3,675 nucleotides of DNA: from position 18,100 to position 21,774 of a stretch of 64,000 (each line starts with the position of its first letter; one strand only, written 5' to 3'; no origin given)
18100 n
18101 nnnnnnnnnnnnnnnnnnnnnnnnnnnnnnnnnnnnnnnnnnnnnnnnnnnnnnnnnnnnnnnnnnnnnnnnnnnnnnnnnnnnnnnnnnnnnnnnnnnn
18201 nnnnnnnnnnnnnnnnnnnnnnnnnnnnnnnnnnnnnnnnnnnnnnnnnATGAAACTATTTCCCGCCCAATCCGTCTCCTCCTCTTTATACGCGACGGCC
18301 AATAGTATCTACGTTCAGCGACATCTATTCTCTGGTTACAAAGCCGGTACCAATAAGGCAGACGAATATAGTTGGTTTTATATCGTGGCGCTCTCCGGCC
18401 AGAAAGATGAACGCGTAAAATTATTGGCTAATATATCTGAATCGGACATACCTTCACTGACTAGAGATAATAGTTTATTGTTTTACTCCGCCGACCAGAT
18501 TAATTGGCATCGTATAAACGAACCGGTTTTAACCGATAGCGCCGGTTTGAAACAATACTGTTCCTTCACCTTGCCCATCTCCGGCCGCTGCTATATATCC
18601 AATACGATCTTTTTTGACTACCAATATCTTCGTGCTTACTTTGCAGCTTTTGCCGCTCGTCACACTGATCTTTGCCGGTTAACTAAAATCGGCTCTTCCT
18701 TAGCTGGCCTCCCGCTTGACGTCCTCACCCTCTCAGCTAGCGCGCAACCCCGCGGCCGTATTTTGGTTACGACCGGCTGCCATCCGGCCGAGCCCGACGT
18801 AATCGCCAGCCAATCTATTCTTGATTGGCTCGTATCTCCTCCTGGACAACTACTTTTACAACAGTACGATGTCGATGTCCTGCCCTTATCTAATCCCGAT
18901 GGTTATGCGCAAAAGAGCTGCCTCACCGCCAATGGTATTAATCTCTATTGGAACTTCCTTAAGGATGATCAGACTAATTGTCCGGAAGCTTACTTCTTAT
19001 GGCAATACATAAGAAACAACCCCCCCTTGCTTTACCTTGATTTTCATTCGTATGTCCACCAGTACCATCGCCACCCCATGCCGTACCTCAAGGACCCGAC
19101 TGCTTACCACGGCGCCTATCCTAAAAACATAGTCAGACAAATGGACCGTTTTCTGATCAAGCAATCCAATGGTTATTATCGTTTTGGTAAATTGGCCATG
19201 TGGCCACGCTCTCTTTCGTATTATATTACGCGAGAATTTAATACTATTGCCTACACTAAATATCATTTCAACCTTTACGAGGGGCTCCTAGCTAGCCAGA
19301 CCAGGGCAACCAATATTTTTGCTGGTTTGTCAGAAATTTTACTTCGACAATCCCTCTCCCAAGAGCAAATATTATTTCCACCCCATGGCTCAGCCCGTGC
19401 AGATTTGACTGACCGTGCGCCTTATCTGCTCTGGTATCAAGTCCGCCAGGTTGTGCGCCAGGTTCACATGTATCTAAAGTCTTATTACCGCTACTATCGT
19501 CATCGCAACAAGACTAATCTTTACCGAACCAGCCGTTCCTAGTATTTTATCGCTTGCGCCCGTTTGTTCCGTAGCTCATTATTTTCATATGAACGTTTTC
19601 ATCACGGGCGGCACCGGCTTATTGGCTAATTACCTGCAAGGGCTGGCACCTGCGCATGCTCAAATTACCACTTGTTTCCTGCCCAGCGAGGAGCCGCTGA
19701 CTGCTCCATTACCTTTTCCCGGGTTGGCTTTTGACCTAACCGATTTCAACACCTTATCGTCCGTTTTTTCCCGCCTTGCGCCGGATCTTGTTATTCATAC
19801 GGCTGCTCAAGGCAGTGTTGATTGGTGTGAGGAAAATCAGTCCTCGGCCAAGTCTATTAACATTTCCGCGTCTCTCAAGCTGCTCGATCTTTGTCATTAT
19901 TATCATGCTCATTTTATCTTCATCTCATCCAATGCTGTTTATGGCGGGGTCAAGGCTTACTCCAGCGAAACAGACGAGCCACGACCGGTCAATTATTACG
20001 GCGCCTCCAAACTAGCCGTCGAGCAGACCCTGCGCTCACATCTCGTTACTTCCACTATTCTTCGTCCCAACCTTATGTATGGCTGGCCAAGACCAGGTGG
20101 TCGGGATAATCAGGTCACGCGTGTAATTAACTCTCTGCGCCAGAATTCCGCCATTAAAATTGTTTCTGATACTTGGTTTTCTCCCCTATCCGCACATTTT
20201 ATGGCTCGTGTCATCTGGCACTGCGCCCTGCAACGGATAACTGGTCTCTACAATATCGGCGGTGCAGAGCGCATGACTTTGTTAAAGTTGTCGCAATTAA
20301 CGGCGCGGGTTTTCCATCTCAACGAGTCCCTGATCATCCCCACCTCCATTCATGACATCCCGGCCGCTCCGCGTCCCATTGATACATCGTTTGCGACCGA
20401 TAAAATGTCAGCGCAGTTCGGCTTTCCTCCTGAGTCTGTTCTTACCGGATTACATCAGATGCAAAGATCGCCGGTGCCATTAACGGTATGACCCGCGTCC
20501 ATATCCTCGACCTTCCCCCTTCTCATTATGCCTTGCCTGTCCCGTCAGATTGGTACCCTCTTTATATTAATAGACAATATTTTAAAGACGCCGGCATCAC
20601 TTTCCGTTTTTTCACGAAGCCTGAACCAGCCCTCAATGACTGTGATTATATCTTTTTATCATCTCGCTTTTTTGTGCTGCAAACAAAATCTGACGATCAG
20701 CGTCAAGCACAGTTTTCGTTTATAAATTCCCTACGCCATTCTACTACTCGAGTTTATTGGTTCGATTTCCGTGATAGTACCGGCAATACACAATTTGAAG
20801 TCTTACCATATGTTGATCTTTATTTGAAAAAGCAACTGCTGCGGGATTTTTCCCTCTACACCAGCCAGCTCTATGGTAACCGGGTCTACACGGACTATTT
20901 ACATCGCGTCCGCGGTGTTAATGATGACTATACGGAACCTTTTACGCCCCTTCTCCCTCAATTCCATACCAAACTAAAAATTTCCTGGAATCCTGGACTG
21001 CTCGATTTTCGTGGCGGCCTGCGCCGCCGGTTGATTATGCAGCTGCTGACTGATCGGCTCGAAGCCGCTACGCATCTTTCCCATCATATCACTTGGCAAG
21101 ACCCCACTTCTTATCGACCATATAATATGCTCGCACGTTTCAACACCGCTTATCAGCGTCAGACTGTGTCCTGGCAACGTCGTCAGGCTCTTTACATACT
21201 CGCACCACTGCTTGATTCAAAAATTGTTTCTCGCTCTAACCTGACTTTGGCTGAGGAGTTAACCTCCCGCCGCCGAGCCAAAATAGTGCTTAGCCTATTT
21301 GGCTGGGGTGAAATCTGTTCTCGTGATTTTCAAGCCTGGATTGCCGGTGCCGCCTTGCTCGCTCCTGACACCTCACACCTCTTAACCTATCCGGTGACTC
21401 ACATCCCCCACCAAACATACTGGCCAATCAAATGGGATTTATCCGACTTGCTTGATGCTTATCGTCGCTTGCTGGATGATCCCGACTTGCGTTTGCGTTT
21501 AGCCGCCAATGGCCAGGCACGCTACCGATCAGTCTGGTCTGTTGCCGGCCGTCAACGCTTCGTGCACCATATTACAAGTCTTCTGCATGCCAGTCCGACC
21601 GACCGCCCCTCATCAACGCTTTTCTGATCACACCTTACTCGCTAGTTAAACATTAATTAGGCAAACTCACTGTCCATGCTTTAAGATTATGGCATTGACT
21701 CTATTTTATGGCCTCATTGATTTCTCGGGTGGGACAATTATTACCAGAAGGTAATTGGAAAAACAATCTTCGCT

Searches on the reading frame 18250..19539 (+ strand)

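Call 6: search_protein_families(library=pfam, proteins=[window:18250-19539:+], max_evalue=0.1)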
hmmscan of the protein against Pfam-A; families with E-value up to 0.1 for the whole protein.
window:18250-19539:+ (430 aa): 2 families
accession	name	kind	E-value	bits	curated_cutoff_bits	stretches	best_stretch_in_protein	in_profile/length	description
PF00246.29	Peptidase_M14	-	2.9e-11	44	21.6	1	128-221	2-105/286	Zinc carboxypeptidase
PF10994.13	DUF2817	-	0.031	14.2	23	1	124-243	5-125/341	Protein of unknown function (DUF2817)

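Call 81: search_protein_families(library=ncbifam, proteins=[window:18250-19539:+], max_evalue=0.00001)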
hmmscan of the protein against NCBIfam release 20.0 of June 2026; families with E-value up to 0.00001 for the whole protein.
window:18250-19539:+ (430 aa): 0 families

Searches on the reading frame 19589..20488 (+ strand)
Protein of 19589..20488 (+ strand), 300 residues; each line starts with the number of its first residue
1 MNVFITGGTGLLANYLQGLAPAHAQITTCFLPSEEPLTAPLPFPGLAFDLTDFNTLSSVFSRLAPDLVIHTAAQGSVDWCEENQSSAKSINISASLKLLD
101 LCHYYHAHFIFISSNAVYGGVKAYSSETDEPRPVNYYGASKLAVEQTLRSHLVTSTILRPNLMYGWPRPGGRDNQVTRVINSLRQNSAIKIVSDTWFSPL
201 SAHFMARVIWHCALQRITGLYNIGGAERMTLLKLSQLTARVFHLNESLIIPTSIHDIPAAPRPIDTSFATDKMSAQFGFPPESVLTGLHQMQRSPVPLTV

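Call 15: search_protein_families(library=pfam, proteins=[window:19589-20488:+], max_evalue=0.001)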
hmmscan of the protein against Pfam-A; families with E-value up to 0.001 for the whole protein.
window:19589-20488:+ (300 aa): 5 families
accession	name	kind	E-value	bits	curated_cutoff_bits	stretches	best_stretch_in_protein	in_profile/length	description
PF04321.23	RmlD_sub_bind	-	1.6e-42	146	27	1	1-291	1-281/287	RmlD substrate binding domain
PF01370.27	Epimerase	-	3.4e-26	92.6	20.9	1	3-195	1-207/240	NAD dependent epimerase/dehydratase family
PF16363.11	GDP_Man_Dehyd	-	1.7e-14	54.5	27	1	48-150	59-166/332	GDP-mannose 4,6 dehydratase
PF02719.21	Polysacc_synt_2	-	3.3e-08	33.5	20.2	1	49-149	62-150/293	Polysaccharide biosynthesis protein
PF07993.18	NAD_binding_4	-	3.5e-08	33.3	20.1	1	66-178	90-224/258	Male sterility protein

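Call 81: search_protein_families(library=ncbifam, proteins=[window:19589-20488:+], max_evalue=0.00001)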
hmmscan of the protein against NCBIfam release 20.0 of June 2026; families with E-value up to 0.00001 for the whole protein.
window:19589-20488:+ (300 aa): 8 families
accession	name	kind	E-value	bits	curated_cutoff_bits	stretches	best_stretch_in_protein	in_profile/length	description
TIGR01214.1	rmlD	equivalog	6.9e-41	140.2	224.05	1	3-290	2-280/285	dTDP-4-dehydrorhamnose reductase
TIGR02197.1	heptose_epim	equivalog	6.2e-14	51.9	274.6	1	63-153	65-154/316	ADP-glyceromanno-heptose 6-epimerase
TIGR01179.1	galE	equivalog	2.2e-13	49.8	262.3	1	48-150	54-158/332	UDP-glucose 4-epimerase GalE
NF007440.0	PRK09987.1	equivalog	4.5e-13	49.1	308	1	49-279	39-277/299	dTDP-4-dehydrorhamnose reductase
TIGR01181.1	dTDP_gluc_dehyt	equivalog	2.4e-10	40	365.1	1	49-155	58-169/321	dTDP-glucose 4,6-dehydratase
NF043036.1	ErythonDh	equivalog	1.9e-07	30.6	325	1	1-146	1-158/321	D-erythronate dehydrogenase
TIGR02622.1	CDP_4_6_dhtase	equivalog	3.1e-06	26.6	278.45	1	48-150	61-167/352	CDP-glucose 4,6-dehydratase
TIGR01746.1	Thioester-redct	subfamily_domain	5.3e-06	25.9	213.35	0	38-216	67-250/371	thioester reductase domain-containing protein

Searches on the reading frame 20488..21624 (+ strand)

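Call 15: search_protein_families(library=pfam, proteins=[window:20488-21624:+], max_evalue=0.001)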
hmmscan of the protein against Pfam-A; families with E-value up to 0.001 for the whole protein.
window:20488-21624:+ (379 aa): 1 family
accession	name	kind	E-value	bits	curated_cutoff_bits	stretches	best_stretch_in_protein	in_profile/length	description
PF13524.12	Glyco_trans_1_2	-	0.00012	22.5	25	1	260-355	43-138/144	Glycosyl transferase-like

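Call 64: search_protein_families(library=pfam, proteins=[window:20488-21624:+], max_evalue=1)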
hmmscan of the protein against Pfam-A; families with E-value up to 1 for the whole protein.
window:20488-21624:+ (379 aa): 3 families
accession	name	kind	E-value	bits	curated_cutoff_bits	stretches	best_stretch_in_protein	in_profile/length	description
PF13524.12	Glyco_trans_1_2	-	0.00012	22.5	25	1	260-355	43-138/144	Glycosyl transferase-like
PF23655.1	LYRM_2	-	0.014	15.6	27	1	325-368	13-61/70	LYR motif containing domain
PF01547.30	SBP_bac_1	-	0.028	14.9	26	1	6-127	100-214/307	Bacterial extracellular solute-binding protein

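Call 81: search_protein_families(library=ncbifam, proteins=[window:20488-21624:+], max_evalue=0.00001)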
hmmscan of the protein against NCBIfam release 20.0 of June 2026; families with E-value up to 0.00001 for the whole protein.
window:20488-21624:+ (379 aa): 0 families
